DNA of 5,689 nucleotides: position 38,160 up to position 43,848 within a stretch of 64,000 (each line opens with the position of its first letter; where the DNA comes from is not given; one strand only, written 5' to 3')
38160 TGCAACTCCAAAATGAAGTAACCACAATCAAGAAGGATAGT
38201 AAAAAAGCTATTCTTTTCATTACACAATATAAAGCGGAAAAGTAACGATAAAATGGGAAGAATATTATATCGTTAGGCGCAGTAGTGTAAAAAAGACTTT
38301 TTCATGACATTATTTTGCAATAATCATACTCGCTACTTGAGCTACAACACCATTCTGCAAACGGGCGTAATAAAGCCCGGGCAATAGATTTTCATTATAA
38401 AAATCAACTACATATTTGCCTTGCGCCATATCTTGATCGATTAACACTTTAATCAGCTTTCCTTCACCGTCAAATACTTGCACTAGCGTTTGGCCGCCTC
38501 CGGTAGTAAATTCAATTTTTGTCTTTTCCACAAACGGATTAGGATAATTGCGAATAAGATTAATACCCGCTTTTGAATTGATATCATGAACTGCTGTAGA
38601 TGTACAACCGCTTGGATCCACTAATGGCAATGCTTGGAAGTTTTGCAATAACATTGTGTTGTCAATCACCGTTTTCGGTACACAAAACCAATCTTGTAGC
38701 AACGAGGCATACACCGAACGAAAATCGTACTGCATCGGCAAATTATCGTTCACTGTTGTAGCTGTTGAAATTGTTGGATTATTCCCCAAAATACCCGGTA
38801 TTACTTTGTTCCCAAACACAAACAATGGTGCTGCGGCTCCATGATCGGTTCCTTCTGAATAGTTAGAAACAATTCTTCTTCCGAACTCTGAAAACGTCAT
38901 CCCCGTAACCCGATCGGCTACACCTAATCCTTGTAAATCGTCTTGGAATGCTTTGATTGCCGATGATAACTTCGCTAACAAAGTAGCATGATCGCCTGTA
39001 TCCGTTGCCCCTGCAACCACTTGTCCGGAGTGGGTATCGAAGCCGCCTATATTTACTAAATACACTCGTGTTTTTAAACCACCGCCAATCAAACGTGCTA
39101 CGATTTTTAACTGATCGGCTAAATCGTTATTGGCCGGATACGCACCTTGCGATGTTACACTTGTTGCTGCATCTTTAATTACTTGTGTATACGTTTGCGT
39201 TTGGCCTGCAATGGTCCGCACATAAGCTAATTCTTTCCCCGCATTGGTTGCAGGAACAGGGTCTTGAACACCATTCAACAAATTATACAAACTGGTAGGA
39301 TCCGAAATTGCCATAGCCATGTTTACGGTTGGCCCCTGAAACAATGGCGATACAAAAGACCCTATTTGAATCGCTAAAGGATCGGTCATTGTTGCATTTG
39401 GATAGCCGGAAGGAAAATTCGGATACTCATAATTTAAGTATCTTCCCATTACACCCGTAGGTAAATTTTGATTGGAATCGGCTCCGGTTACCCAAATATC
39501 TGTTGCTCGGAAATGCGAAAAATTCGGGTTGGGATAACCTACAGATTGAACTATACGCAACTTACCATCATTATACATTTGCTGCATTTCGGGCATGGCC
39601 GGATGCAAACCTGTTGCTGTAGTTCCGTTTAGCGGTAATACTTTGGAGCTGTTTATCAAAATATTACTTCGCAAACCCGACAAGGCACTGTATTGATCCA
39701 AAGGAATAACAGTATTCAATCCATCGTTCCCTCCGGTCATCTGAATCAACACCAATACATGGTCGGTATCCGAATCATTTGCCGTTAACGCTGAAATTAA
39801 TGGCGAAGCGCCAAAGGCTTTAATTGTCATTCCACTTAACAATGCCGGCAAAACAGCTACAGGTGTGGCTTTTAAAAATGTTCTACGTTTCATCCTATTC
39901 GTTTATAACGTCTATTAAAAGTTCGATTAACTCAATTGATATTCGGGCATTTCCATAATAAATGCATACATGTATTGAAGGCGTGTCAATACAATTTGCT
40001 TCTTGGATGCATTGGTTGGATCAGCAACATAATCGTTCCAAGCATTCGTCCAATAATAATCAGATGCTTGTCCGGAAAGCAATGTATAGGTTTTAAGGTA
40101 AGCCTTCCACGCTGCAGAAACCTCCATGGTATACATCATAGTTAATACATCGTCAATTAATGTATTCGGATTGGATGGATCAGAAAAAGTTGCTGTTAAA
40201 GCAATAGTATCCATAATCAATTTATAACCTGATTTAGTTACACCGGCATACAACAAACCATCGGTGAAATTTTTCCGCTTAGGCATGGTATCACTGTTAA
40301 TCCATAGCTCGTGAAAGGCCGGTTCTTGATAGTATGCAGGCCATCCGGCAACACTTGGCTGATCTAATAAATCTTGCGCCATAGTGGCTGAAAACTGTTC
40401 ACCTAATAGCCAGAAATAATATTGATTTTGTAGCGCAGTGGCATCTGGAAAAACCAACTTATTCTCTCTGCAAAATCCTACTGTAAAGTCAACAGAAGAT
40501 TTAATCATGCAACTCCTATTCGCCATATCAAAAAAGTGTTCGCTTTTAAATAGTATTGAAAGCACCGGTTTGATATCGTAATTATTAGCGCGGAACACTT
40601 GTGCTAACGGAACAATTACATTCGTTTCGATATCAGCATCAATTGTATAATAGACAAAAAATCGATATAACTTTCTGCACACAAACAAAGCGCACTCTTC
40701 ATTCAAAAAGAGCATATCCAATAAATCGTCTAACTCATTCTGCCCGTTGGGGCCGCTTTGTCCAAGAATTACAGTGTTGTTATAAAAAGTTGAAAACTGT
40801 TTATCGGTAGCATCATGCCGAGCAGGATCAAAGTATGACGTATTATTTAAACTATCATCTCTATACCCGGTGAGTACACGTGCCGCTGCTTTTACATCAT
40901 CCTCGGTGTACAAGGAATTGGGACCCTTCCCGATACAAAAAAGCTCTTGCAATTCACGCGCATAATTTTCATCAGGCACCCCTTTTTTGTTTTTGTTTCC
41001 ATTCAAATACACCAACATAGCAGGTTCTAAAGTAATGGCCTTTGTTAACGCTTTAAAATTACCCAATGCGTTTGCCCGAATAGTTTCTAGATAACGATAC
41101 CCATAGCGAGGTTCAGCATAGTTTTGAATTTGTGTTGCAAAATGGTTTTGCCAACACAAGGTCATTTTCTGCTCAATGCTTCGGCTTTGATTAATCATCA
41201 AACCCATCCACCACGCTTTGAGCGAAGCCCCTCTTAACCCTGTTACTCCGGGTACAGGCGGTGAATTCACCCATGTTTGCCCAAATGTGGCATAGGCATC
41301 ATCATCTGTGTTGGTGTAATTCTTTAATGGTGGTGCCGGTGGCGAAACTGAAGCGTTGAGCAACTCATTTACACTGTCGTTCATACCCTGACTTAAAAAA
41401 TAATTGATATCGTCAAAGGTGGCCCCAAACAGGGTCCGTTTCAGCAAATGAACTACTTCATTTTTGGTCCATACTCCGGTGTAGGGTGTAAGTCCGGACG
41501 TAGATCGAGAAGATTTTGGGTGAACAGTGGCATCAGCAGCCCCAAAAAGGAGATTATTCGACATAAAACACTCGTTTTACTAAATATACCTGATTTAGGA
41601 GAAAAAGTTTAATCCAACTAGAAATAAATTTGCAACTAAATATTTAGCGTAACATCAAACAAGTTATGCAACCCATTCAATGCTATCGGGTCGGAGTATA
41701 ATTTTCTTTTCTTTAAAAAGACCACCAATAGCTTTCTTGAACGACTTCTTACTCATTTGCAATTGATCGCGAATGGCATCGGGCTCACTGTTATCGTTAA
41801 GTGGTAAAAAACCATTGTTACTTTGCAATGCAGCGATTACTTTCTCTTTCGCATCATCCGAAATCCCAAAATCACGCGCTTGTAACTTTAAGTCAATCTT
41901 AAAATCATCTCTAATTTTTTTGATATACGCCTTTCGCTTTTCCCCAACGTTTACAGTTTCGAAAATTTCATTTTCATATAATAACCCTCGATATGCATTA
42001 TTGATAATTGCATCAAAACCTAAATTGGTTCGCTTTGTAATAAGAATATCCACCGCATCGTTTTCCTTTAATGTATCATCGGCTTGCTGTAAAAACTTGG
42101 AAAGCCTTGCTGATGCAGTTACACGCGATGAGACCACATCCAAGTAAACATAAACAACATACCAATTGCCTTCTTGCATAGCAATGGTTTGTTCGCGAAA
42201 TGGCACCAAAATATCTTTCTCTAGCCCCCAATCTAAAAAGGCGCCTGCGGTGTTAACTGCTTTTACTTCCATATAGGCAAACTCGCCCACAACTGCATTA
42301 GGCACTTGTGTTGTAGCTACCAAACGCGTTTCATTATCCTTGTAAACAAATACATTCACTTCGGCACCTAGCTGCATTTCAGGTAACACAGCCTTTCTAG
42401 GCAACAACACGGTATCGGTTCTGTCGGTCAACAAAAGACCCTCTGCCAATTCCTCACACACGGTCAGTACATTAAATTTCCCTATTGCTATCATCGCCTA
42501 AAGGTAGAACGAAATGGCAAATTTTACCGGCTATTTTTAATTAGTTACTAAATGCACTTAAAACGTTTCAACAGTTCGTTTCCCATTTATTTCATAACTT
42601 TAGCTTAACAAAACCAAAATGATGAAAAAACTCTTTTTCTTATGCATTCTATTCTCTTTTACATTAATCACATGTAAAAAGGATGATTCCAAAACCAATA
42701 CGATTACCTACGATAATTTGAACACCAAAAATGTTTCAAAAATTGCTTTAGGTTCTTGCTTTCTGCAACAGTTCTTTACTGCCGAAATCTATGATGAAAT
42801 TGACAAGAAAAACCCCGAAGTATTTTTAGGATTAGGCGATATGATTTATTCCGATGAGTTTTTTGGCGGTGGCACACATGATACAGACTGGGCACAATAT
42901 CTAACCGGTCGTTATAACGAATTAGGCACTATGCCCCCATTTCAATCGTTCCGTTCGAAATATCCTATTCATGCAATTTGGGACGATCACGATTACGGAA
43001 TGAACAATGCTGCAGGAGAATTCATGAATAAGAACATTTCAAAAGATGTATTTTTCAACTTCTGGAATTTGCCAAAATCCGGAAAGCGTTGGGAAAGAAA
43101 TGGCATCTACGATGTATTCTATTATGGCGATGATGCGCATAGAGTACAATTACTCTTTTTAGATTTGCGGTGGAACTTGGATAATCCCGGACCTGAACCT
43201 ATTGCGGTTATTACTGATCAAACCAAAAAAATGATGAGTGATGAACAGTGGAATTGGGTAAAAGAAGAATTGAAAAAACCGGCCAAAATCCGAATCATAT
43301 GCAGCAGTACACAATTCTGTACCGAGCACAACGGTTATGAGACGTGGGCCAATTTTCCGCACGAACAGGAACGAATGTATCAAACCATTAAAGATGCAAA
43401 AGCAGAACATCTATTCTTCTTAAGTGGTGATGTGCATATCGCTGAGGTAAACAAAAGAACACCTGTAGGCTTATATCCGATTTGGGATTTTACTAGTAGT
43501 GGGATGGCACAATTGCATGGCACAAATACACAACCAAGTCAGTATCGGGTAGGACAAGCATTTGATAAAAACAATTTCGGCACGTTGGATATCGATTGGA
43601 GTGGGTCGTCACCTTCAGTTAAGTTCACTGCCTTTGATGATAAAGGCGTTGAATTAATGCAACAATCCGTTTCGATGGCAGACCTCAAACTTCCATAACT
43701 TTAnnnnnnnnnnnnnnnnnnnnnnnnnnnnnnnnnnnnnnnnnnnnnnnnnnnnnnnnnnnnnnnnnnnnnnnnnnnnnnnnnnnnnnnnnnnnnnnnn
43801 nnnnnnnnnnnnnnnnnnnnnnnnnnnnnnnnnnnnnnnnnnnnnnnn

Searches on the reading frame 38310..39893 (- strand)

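Call 11: search_protein_families(library=pfam, proteins=[window:38310-39893:-], max_evalue=0.0001)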
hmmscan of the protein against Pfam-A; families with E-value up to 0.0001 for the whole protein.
window:38310-39893:- (527 aa): 2 families
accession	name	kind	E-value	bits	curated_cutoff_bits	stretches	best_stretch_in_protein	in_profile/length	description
PF07394.17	DUF1501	-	1.5e-18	67.5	27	1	47-411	4-387/390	Protein of unknown function (DUF1501)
PF18962.6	Por_Secre_tail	-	4.9e-05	24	27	1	450-525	2-75/75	Secretion system C-terminal sorting domain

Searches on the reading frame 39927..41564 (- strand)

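Call 11: search_protein_families(library=pfam, proteins=[window:39927-41564:-], max_evalue=0.0001)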
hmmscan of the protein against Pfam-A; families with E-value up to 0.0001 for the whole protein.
window:39927-41564:- (545 aa): 1 family
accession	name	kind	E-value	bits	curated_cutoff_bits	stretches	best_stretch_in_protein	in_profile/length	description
PF08811.16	DUF1800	-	3e-92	310.4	26.1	1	39-544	1-419/419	Protein of unknown function (DUF1800)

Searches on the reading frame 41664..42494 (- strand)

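Call 11: search_protein_families(library=pfam, proteins=[window:41664-42494:-], max_evalue=0.0001)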
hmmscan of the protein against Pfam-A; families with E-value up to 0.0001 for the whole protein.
window:41664-42494:- (276 aa): 2 families
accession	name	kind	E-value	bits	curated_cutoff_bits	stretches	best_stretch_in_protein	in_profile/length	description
PF13509.12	S1_2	-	6.1e-24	84.3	21.8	1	4-63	1-61/61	S1 domain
PF17783.7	CvfB_WH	-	7.9e-22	77.2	22.9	1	217-273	1-57/58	CvfB-like winged helix domain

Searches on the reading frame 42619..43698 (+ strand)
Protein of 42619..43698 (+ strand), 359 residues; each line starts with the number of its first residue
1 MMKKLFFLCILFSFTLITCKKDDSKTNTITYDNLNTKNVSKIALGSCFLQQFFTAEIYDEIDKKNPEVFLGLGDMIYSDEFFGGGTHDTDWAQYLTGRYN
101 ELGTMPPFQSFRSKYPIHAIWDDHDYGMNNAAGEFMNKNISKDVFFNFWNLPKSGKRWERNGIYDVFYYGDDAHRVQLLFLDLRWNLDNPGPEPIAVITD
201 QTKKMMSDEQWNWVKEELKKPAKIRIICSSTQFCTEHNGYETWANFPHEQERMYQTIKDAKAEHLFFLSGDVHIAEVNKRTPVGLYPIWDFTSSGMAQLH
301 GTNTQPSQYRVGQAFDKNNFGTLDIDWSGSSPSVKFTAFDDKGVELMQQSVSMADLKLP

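Call 11: search_protein_families(library=pfam, proteins=[window:42619-43698:+], max_evalue=0.0001)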
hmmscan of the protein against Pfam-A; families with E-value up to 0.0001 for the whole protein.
window:42619-43698:+ (359 aa): 1 family
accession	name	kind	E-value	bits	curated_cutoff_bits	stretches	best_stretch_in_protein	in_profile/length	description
PF09423.15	PhoD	-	3.2e-18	66.4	27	1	54-343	13-328/343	PhoD-like phosphatase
